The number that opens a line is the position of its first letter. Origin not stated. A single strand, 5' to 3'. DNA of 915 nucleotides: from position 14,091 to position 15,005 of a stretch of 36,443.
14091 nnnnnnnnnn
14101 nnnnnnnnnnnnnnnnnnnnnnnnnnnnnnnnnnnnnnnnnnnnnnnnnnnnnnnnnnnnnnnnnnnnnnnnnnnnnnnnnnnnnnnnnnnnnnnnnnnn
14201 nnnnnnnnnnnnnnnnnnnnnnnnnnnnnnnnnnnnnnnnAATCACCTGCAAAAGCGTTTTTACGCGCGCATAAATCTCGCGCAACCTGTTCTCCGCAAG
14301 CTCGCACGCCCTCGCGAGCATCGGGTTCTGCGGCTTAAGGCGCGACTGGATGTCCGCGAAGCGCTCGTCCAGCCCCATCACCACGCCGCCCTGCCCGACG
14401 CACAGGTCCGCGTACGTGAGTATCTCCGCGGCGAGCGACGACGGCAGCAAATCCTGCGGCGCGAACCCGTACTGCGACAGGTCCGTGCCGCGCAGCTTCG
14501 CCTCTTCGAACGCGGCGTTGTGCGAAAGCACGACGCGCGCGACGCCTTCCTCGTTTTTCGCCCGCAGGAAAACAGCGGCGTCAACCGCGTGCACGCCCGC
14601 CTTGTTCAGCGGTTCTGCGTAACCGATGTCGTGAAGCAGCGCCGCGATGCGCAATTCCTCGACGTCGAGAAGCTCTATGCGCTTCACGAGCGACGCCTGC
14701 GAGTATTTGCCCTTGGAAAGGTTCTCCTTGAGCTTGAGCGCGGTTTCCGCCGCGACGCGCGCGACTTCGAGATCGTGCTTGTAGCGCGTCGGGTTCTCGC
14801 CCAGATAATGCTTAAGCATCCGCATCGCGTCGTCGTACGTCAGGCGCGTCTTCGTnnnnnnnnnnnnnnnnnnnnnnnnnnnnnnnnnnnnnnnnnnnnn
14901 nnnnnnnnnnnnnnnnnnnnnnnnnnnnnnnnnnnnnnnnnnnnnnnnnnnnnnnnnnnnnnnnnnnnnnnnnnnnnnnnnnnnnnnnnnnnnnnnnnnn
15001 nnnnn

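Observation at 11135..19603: Complete bacterial-type MEP/DOXP isoprenoid pathway plus GGPP synthase in one 8.5-kb island of an archaeal chromosome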

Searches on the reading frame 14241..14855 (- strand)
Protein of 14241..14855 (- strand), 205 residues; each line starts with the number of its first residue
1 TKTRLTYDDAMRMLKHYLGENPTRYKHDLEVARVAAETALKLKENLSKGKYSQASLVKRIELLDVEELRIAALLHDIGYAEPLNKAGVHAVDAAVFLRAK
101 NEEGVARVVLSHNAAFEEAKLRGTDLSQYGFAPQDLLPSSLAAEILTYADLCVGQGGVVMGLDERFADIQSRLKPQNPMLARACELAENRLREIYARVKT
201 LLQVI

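Call 21: find_homologous_proteins(query=window:14241-14855:-, max_evalue=0.001)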
Query seq(205 aa) (205 aa): 20 proteins with E <= 0.001 among 863 candidates.
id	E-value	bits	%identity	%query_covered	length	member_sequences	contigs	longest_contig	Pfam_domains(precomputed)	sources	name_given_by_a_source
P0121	3.5e-111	388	88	100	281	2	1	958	PF01966.29,PF01128.26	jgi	-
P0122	4.2e-13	68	34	82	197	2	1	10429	PF01966.29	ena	-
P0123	2.2e-12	65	41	57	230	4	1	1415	PF01966.29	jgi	jgi:hypothetical protein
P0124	1.5e-11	63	32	96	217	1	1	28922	PF01966.29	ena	-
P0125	2.7e-11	62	36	75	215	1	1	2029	PF01966.29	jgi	jgi:putative nucleotidyltransferase with HDIG domain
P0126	5.3e-11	61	32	92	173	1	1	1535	PF01966.29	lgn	-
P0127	6.4e-11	61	29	92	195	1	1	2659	PF01966.29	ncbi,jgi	-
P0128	8.7e-11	60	35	83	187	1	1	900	PF01966.29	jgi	jgi:putative nucleotidyltransferase with HDIG domain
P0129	3.9e-10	58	34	78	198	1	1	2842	PF01966.29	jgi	jgi:putative nucleotidyltransferase with HDIG domain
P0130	8.2e-9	54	36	83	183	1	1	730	PF01966.29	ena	-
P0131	8.6e-9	54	38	64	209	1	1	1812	PF01966.29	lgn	-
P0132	9.8e-9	54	33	64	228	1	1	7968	PF01966.29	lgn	-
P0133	3.5e-8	52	32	92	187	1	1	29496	PF01966.29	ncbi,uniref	ncbi:HD domain-containing protein [Actinoplanes sp. NPDC026623]|uniref:HD domain-containing protein 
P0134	6.8e-8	51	32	69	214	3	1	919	PF01966.29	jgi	jgi:putative nucleotidyltransferase with HDIG domain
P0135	1.1e-7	50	37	59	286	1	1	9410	PF01966.29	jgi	jgi:hypothetical protein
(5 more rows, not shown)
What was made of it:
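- Tried and rejected: The stand-alone ones are about 170-310 aa and 29-41% identical (call 21).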

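Call 36: predict_structure(alignment_id=A1)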
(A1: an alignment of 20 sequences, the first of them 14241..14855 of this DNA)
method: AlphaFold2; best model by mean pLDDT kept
length: 205 residues; sequences in the alignment: 20
mean_pLDDT: 93.2   pTM: 0.90
mean pLDDT of the five models: 93.2, 93.1, 92.2, 92.2, 92.1
residues with pLDDT >= 90: 178; 70-90: 20; 50-70: 6; < 50: 1
segments of 3 or more residues with pLDDT < 50: none
pLDDT, mean of each block of 10 residues (from residue 1): 86 98 97 98 97 96 97 98 95 96 94 89 92 76 96 95 93 90 93 95 78
secondary structure, 60 per line:
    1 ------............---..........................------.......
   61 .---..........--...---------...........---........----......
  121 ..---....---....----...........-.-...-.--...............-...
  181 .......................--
elements in order: H7-18 H22-47 H54-61 H65-74 H89-99 H103-110 H115-122 H126-129 H133-136 H141-151 H162-176 H178-203
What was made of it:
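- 14238..14855 (-): C-terminal HD-superfamily domain fused to IspD (residues about 227-431). It is a putative metal-dependent phosphohydrolase or phosphodiesterase of unknown substrate. The AlphaFold2 model has pLDDT 93 (call 36).
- On HD-domain phosphohydrolase superfamily (C-terminal domain of IspD): The all-helical model has pLDDT 93 (call 36).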

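Call 40: fold_search(model_id=the predicted structure, library=pdb)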
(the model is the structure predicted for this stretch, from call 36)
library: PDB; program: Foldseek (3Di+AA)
matches with E <= 10: 261; with E <= 0.001: 0
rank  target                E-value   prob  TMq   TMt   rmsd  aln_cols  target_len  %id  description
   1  4r8z_A                5.2e-02  0.98  0.42  0.40   9.1       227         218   18  Crystal Structure of PA4781 HD-GYP domain from Pseudomonas aeruginosa at 2.2A resolution showing a bi-metallic Ni ion  (released 2015-03-04)
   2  2pq7                  5.5e-02  0.99  0.42  0.49  10.8       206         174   16  Crystal structure of predicted HD superfamily hydrolase (104161995) from uncultured Thermotogales bacterium at 1.45 A re (released 2007-05-15)
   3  3tmb_B                8.8e-02  0.93  0.40  0.28   9.1       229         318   14  Bd1817, a HDG"Y"P protein from Bdellovibrio bacteriovorus (released 2011-10-19)
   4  3tm8_B                1.2e-01  0.84  0.38  0.28   9.8       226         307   15  Bd1817, a HDG"Y"P protein from Bdellovibrio bacteriovorus (released 2011-10-19)
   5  3tmc_A                1.3e-01  0.84  0.38  0.28   9.9       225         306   14  Bd1817, a HDG"Y"P protein from Bdellovibrio bacteriovorus (released 2011-10-19)
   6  4mcw_A                2.9e-01  0.72  0.37  0.24   9.2       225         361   13  Crystal structure of a HD-GYP domain (a cyclic-di-GMP phosphodiesterase) containing a tri-nuclear metal centre (released 2014-02-19)
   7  3wfp_B                2.9e-01  0.72  0.38  0.20   9.6       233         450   16  tRNA processing enzyme (apo form 2) (released 2014-01-01)
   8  4fn6_A                2.9e-01  0.06  0.12  0.11  18.4       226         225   11  Structural Characterization of Thiaminase type II TenA from Staphylococcus aureus (released 2012-12-19)
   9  8wmy_A                3.1e-01  0.77  0.39  0.41  12.1       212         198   15  Crystal structure of YqeK in complex with MG and ADP. (released 2023-10-25)
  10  3wfo_A                3.1e-01  0.75  0.39  0.22   9.4       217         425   18  tRNA processing enzyme (apo form 1) (released 2014-01-01)
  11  6dka_A                3.4e-01  0.63  0.39  0.36  10.1       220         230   12  Yeast Ddi2 Cyanamide Hydratase (released 2019-05-08)
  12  3wfr_G                3.8e-01  0.60  0.37  0.19  10.6       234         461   18  tRNA processing enzyme complex 2 (released 2014-01-01)
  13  3wfp_E                4.0e-01  0.63  0.38  0.22  10.0       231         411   17  tRNA processing enzyme (apo form 2) (released 2014-01-01)
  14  7p5j_A                4.0e-01  0.10  0.17  0.10  25.9       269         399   12  Cryo-EM structure of human TTYH1 in GDN (released 2021-08-11)
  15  7p5c_A                4.2e-01  0.10  0.16  0.10  28.7       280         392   10  Cryo-EM structure of human TTYH3 in Ca2+ and GDN (released 2021-08-11)
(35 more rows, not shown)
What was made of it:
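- On HD-domain phosphohydrolase superfamily (C-terminal domain of IspD): The top Foldseek hits are HD or HD-GYP proteins but weak (E >= 0.05; call 40).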

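Call 43: find_encoding_contigs(protein=P0124, flank=6000, max_places=2)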
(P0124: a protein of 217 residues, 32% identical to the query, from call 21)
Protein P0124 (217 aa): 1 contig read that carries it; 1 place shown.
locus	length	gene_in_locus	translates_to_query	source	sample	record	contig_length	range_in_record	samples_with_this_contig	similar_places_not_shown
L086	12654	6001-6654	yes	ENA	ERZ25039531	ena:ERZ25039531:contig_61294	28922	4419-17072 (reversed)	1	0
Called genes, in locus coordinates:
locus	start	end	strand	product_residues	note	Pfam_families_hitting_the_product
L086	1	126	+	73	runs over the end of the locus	-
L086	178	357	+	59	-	-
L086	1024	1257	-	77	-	-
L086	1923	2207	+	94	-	PF07729:FCD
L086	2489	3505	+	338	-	PF00083:Sugar_tr, PF07690:MFS_1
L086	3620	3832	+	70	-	-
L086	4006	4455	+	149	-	-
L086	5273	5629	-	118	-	-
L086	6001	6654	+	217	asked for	PF01966:HD (weak)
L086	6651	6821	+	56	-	-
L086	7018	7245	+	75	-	-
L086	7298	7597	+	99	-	PF12697:Abhydrolase_6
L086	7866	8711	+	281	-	PF00291:PALP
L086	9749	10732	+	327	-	PF05787:PhoX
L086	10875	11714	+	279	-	PF05787:PhoX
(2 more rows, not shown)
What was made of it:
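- Tried and rejected: The genomic context of one stand-alone homologue was uninformative (call 43).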
